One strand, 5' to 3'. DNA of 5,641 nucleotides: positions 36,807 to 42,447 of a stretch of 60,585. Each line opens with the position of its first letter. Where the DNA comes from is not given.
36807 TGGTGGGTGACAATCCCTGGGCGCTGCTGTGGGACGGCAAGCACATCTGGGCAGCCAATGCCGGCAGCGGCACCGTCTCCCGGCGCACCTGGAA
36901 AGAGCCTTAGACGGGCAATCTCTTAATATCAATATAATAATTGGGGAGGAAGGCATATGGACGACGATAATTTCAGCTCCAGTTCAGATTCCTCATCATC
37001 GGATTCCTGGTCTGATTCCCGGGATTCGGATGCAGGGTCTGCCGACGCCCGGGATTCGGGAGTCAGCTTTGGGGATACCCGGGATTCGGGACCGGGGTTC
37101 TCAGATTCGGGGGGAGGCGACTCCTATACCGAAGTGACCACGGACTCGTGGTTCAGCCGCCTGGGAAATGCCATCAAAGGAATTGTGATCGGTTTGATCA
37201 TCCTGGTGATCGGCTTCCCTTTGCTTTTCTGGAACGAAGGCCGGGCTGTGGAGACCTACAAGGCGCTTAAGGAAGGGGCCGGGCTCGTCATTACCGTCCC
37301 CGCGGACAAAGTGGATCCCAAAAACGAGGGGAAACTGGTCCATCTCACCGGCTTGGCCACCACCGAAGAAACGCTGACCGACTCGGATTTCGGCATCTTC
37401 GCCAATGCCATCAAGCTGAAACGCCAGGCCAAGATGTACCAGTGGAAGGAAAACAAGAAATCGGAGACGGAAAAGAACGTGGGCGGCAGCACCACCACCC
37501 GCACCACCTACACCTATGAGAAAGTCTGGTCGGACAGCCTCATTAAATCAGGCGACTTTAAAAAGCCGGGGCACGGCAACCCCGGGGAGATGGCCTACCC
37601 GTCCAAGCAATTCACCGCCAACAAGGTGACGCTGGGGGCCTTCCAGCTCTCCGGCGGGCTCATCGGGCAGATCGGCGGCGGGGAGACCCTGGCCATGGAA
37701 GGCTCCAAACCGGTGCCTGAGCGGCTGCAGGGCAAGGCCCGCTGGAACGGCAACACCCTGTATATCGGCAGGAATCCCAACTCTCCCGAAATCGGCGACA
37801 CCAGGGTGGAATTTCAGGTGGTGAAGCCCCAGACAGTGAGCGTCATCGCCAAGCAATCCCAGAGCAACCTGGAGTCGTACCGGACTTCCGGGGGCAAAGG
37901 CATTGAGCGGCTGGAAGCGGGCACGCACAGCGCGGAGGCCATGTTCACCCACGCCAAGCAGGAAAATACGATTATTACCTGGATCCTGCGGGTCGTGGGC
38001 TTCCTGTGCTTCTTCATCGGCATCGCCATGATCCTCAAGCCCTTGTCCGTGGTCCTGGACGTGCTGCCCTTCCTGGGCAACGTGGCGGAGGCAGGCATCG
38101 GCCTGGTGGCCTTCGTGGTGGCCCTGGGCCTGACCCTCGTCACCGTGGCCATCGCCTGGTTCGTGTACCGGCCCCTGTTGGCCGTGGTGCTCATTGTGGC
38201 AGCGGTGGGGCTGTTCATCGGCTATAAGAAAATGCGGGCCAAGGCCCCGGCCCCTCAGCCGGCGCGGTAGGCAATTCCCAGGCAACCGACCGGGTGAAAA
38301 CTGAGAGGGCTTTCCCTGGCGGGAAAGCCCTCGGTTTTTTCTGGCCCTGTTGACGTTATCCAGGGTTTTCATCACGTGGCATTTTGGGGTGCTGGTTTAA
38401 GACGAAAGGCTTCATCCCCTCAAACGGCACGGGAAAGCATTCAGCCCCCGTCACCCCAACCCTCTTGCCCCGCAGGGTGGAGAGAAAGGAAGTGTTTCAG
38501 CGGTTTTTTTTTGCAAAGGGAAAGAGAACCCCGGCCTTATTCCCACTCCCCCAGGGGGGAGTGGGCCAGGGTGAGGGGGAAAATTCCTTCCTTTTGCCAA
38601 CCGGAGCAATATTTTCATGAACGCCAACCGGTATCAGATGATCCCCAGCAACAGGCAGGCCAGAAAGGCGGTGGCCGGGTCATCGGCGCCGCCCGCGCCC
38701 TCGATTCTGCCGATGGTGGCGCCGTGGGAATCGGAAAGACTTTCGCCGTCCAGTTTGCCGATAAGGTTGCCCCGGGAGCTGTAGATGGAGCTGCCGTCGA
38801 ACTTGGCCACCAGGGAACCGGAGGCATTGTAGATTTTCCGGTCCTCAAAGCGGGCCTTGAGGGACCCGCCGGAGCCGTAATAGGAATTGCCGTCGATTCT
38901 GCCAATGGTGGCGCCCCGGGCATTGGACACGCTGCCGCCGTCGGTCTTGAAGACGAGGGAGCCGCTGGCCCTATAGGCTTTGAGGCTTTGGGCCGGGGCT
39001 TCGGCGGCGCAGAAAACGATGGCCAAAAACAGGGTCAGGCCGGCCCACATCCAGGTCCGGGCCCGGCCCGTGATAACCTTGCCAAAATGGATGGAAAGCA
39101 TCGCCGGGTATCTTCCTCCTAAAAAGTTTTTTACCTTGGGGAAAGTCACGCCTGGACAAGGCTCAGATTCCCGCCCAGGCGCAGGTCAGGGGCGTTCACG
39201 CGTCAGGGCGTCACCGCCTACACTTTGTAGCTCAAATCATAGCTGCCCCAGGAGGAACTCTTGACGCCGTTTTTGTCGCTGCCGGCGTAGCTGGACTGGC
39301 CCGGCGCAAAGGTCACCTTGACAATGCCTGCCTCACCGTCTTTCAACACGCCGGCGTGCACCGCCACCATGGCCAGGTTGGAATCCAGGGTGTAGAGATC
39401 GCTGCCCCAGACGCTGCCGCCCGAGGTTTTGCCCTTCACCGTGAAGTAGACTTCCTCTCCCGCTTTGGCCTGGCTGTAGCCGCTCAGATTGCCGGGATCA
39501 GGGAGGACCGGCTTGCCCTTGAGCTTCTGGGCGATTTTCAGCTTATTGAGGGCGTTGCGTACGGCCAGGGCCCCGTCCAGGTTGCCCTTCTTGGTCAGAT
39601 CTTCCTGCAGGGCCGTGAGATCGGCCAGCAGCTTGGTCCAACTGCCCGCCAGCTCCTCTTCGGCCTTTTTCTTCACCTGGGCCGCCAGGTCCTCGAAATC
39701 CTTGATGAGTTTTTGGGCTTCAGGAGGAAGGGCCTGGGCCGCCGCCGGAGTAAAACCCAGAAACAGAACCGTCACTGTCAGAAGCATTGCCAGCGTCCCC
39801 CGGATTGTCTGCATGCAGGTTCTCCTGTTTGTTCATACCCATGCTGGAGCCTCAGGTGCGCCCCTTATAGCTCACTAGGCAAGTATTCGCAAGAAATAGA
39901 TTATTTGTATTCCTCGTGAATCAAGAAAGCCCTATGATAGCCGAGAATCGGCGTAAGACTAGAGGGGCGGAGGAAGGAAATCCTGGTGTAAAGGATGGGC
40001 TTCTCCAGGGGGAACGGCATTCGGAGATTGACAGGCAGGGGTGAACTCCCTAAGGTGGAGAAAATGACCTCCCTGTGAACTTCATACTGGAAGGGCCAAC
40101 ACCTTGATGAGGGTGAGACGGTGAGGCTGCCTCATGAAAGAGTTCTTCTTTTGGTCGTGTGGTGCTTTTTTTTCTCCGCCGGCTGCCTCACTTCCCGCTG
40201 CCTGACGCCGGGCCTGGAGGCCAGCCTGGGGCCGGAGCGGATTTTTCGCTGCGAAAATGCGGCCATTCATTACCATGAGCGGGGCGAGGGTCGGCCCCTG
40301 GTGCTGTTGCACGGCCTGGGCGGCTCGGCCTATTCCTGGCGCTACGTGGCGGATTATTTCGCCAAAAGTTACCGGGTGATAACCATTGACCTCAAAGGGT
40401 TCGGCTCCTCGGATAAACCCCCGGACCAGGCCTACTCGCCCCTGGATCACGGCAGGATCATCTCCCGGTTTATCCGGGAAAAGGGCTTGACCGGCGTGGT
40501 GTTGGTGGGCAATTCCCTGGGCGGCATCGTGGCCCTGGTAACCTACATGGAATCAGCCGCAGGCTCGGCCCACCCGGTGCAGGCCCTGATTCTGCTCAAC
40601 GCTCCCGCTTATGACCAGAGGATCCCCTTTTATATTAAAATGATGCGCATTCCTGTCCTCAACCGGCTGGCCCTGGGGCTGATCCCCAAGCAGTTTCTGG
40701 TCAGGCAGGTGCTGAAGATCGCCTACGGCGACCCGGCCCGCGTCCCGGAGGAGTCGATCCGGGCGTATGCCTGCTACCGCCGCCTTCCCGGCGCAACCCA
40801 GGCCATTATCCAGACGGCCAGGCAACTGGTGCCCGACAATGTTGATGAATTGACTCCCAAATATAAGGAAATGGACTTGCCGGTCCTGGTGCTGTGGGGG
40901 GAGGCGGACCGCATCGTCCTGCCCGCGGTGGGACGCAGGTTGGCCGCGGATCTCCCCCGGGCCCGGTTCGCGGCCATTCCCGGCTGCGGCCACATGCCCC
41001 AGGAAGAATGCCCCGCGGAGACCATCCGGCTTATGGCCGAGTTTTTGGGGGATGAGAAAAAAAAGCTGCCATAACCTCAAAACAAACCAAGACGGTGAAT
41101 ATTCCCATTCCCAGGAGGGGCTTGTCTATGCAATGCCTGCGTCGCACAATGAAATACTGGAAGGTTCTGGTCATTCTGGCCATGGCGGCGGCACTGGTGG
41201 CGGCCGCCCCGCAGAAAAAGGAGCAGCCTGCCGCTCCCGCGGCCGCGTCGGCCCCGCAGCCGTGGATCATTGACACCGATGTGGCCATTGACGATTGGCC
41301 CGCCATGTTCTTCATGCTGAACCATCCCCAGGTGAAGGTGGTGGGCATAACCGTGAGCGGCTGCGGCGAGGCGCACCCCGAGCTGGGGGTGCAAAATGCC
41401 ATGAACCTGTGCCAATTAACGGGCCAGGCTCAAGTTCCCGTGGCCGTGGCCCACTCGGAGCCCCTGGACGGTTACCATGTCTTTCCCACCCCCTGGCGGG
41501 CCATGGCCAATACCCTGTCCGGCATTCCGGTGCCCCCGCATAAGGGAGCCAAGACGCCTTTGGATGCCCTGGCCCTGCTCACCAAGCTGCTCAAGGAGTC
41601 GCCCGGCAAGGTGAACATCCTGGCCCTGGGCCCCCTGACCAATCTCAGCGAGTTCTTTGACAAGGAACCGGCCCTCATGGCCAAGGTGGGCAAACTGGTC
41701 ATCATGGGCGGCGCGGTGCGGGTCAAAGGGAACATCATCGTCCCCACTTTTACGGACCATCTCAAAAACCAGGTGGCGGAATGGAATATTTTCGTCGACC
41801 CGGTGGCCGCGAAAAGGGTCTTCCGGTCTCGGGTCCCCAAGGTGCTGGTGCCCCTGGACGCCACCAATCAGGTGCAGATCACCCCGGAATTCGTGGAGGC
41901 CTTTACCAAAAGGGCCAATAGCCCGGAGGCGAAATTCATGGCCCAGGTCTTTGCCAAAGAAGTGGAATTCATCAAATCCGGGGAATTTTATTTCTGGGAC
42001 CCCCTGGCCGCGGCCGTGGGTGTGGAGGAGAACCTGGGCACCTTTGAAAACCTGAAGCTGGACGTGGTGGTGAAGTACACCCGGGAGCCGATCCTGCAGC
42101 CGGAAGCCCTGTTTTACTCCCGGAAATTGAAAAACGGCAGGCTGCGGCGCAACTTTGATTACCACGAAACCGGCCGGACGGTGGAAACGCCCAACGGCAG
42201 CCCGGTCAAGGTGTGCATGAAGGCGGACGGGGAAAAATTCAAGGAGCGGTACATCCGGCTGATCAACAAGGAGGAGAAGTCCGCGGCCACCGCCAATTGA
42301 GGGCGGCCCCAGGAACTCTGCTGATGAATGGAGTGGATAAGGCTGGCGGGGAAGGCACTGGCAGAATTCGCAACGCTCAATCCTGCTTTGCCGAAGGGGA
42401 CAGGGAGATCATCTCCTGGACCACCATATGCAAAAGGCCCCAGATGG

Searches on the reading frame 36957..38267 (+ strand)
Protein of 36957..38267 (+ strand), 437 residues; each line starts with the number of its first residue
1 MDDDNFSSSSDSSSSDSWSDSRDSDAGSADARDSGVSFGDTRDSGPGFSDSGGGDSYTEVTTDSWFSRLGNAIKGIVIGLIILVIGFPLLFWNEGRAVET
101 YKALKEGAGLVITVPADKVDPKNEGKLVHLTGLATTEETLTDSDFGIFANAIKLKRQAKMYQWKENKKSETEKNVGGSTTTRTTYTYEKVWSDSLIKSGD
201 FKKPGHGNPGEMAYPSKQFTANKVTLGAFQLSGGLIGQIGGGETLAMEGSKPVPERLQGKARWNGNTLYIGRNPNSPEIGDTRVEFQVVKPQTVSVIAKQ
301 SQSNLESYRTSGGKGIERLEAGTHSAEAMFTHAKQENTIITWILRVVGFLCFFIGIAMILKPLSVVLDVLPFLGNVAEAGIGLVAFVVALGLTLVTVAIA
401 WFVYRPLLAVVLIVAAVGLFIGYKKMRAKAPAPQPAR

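Call 27: search_protein_families(library=pfam, proteins=[window:36957-38267:+], max_evalue=0.00001)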
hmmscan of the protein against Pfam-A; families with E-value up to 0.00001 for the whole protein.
window:36957-38267:+ (437 aa): 1 family
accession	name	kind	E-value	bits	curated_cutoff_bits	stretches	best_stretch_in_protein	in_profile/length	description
PF07787.17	TMEM43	-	1.6e-82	277.1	23.3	1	160-406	1-250/250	Transmembrane protein 43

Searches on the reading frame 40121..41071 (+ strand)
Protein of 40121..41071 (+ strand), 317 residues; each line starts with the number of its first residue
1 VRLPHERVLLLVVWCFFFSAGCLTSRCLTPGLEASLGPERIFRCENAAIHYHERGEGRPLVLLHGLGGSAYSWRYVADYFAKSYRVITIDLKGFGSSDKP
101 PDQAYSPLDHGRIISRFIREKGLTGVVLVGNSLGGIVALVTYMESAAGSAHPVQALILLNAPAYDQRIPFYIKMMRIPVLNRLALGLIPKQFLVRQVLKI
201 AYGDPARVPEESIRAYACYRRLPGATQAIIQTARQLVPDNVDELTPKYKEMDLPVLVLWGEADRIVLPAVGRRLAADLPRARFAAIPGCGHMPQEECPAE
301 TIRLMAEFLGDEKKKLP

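Call 27: search_protein_families(library=pfam, proteins=[window:40121-41071:+], max_evalue=0.00001)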
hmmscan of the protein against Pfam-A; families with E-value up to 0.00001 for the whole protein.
window:40121-41071:+ (317 aa): 4 families
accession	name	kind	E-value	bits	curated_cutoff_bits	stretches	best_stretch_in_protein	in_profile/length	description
PF00561.26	Abhydrolase_1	-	8.2e-33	114.5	25.8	1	59-296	2-243/245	alpha/beta hydrolase fold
PF12697.13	Abhydrolase_6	-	4.9e-29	103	26.3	1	60-303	1-216/217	Alpha/beta hydrolase family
PF12146.15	Hydrolase_4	-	7.3e-17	61.9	27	1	60-296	7-237/239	Serine aminopeptidase, S33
PF07819.20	PGAP1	-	4.1e-07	30.4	24.3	0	119-170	86-136/233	PGAP1-like alpha/beta domain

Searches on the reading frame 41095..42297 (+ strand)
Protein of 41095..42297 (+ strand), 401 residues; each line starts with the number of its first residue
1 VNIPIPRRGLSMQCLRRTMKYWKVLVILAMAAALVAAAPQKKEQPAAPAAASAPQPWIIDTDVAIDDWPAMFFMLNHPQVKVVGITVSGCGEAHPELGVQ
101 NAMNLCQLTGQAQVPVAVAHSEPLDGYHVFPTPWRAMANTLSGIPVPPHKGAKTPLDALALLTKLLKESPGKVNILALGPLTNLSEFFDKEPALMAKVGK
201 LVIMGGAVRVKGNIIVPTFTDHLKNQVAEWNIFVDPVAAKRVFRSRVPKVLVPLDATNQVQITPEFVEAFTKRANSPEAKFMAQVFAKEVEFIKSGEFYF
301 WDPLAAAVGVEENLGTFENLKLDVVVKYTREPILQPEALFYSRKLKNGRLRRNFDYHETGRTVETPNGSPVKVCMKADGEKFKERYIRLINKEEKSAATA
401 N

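Call 27: search_protein_families(library=pfam, proteins=[window:41095-42297:+], max_evalue=0.00001)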
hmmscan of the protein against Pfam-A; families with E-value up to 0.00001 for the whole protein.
window:41095-42297:+ (401 aa): 1 family
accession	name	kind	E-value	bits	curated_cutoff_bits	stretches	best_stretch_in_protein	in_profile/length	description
PF01156.24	IU_nuc_hydro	-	3.7e-56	191.4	34.2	1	58-384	2-297/297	Inosine-uridine preferring nucleoside hydrolase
